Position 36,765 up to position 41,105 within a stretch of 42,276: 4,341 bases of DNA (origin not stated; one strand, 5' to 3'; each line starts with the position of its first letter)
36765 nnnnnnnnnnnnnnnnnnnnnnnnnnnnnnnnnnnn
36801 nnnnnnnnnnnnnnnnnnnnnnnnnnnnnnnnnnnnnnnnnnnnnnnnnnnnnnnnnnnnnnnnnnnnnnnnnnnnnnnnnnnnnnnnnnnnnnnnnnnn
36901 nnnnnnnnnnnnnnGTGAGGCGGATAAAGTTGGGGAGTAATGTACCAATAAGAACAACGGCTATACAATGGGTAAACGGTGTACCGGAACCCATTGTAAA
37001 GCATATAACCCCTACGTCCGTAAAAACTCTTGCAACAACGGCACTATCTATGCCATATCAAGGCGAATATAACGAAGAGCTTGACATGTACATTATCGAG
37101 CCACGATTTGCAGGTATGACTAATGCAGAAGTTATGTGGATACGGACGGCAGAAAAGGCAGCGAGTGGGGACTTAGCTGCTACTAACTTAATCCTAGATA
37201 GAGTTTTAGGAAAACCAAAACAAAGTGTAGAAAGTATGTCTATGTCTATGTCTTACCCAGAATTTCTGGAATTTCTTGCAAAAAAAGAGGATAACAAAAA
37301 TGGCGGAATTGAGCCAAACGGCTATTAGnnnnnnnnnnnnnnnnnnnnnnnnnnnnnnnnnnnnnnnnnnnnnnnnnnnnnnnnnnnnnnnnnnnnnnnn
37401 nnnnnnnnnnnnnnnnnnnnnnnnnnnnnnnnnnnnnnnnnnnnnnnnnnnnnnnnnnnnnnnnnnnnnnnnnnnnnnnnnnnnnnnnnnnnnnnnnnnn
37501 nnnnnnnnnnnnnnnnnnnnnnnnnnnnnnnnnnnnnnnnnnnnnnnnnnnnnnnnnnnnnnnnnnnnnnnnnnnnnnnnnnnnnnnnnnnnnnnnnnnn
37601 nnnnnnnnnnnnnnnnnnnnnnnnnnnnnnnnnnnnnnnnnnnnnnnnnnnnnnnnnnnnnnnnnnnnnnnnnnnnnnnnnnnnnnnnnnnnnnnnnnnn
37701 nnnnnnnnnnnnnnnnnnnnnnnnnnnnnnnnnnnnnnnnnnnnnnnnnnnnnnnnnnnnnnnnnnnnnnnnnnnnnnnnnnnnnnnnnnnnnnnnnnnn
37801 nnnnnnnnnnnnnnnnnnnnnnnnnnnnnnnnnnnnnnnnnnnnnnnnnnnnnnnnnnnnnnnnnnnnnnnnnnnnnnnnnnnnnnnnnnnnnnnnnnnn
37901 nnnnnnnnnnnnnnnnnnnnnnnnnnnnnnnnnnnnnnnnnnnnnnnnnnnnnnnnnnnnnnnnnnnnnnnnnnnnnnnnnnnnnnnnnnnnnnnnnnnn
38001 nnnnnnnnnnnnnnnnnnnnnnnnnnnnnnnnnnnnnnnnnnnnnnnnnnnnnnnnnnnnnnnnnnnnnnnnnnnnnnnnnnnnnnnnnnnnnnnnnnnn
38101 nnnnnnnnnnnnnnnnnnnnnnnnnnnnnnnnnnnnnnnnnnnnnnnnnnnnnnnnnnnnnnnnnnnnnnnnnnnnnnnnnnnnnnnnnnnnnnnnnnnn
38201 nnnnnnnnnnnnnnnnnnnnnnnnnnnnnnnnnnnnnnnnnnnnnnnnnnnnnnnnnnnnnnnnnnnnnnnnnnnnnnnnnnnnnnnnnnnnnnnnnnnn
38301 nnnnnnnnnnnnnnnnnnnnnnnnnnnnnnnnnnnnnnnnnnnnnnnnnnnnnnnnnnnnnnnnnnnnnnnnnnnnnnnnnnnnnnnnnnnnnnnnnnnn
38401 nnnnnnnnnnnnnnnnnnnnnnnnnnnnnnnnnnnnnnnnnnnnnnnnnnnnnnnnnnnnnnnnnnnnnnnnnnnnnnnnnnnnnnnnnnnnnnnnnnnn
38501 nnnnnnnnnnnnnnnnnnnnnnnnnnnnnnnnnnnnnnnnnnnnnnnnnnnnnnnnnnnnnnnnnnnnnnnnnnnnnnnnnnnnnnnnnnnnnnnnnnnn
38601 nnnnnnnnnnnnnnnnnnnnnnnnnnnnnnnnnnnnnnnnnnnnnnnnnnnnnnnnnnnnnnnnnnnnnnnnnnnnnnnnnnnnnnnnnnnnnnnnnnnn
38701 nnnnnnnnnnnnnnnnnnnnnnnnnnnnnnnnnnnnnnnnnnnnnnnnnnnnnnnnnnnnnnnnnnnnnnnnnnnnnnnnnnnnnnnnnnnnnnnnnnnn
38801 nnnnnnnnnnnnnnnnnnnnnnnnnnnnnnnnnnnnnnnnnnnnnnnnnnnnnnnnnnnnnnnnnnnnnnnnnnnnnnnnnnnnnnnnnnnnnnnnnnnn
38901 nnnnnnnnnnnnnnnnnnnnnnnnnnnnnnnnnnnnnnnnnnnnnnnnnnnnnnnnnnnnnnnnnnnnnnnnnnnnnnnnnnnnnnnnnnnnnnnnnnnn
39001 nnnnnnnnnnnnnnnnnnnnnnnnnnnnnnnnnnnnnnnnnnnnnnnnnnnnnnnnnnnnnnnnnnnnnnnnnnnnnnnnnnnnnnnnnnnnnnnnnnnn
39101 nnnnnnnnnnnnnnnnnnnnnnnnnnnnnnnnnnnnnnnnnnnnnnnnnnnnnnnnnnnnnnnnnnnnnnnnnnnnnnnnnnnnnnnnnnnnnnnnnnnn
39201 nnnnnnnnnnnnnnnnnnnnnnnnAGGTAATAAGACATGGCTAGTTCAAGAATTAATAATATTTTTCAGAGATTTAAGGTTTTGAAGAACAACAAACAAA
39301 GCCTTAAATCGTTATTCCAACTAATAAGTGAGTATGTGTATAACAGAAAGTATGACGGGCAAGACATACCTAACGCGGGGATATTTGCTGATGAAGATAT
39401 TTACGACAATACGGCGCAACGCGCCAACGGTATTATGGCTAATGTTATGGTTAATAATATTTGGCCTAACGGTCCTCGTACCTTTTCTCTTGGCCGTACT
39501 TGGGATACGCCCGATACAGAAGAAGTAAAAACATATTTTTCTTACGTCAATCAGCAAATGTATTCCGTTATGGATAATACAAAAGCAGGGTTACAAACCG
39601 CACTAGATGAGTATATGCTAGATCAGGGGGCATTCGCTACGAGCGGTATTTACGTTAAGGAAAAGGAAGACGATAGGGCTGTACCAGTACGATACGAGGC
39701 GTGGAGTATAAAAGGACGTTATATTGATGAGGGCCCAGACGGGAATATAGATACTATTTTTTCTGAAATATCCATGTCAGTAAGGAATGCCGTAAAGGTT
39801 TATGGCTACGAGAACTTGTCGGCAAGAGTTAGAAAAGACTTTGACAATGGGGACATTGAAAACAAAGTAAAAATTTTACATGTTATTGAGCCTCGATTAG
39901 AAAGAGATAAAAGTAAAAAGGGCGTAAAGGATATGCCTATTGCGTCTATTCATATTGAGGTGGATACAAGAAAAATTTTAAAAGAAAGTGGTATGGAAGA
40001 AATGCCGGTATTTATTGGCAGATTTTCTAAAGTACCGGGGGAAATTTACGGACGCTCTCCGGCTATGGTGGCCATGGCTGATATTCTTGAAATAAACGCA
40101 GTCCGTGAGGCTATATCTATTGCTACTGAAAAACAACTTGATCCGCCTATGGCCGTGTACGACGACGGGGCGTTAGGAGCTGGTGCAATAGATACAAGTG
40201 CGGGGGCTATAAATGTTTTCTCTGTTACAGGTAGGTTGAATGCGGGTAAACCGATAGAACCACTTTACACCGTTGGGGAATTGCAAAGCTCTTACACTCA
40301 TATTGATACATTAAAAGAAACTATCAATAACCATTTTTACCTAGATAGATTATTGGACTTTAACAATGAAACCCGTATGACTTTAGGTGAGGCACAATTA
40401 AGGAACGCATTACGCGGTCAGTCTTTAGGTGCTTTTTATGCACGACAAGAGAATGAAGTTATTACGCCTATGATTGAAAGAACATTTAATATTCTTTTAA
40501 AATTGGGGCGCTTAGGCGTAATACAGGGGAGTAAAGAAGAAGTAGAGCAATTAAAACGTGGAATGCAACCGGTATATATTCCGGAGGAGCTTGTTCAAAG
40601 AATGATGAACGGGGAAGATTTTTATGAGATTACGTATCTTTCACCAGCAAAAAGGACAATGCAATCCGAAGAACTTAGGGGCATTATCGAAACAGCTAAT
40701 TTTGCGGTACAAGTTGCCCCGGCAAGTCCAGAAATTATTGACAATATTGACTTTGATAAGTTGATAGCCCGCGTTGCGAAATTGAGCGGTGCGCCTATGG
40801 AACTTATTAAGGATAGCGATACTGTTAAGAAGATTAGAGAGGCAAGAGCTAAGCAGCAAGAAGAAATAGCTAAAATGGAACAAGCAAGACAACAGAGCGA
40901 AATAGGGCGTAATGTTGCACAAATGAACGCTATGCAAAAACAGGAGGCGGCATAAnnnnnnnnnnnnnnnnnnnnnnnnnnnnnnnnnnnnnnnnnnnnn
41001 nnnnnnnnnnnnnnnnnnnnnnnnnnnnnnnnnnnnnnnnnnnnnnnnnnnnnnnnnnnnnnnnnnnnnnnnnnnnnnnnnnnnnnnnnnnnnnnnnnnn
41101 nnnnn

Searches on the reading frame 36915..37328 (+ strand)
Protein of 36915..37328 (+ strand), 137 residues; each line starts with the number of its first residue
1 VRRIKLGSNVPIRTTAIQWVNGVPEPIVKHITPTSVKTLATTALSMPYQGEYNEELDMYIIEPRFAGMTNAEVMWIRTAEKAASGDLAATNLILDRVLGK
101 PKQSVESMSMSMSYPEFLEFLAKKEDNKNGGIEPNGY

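Call 57: search_protein_families(library=phrogs, proteins=[window:36915-37328:+], max_evalue=0.01)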
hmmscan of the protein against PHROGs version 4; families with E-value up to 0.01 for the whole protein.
window:36915-37328:+ (137 aa): 0 families

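Call 58: search_protein_families(library=pfam, proteins=[window:36915-37328:+], max_evalue=0.05)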
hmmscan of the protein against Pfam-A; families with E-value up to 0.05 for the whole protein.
window:36915-37328:+ (137 aa): 1 family
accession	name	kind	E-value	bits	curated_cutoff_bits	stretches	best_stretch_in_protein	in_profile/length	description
PF18932.5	DUF5681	-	0.0088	17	27.5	1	68-100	43-75/77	Family of unknown function (DUF5681)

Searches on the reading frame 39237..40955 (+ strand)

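Call 13: search_protein_families(library=phrogs, proteins=[window:39237-40955:+], max_evalue=0.001)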
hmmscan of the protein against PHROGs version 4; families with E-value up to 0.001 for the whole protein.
window:39237-40955:+ (572 aa): 4 families
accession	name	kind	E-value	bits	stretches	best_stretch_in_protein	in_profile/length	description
phrog_332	-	connector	2.8e-106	357.1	1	1-566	6-547/560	head-tail adaptor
phrog_21643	-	unknown function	1.3e-25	91.1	1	339-567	51-255/268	-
phrog_21528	-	unknown function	4e-17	63.5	1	8-223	5-219/224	-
phrog_449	-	connector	1e-11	45.1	1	237-562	221-513/520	head-tail adaptor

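Call 14: search_protein_families(library=pfam, proteins=[window:39237-40955:+], max_evalue=0.01)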
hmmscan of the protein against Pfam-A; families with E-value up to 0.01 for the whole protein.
window:39237-40955:+ (572 aa): 1 family
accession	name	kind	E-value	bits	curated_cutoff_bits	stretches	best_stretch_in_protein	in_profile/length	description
PF12236.14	Head-tail_con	-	6.6e-87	292.4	27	1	9-524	4-489/489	Bacteriophage head to tail connecting protein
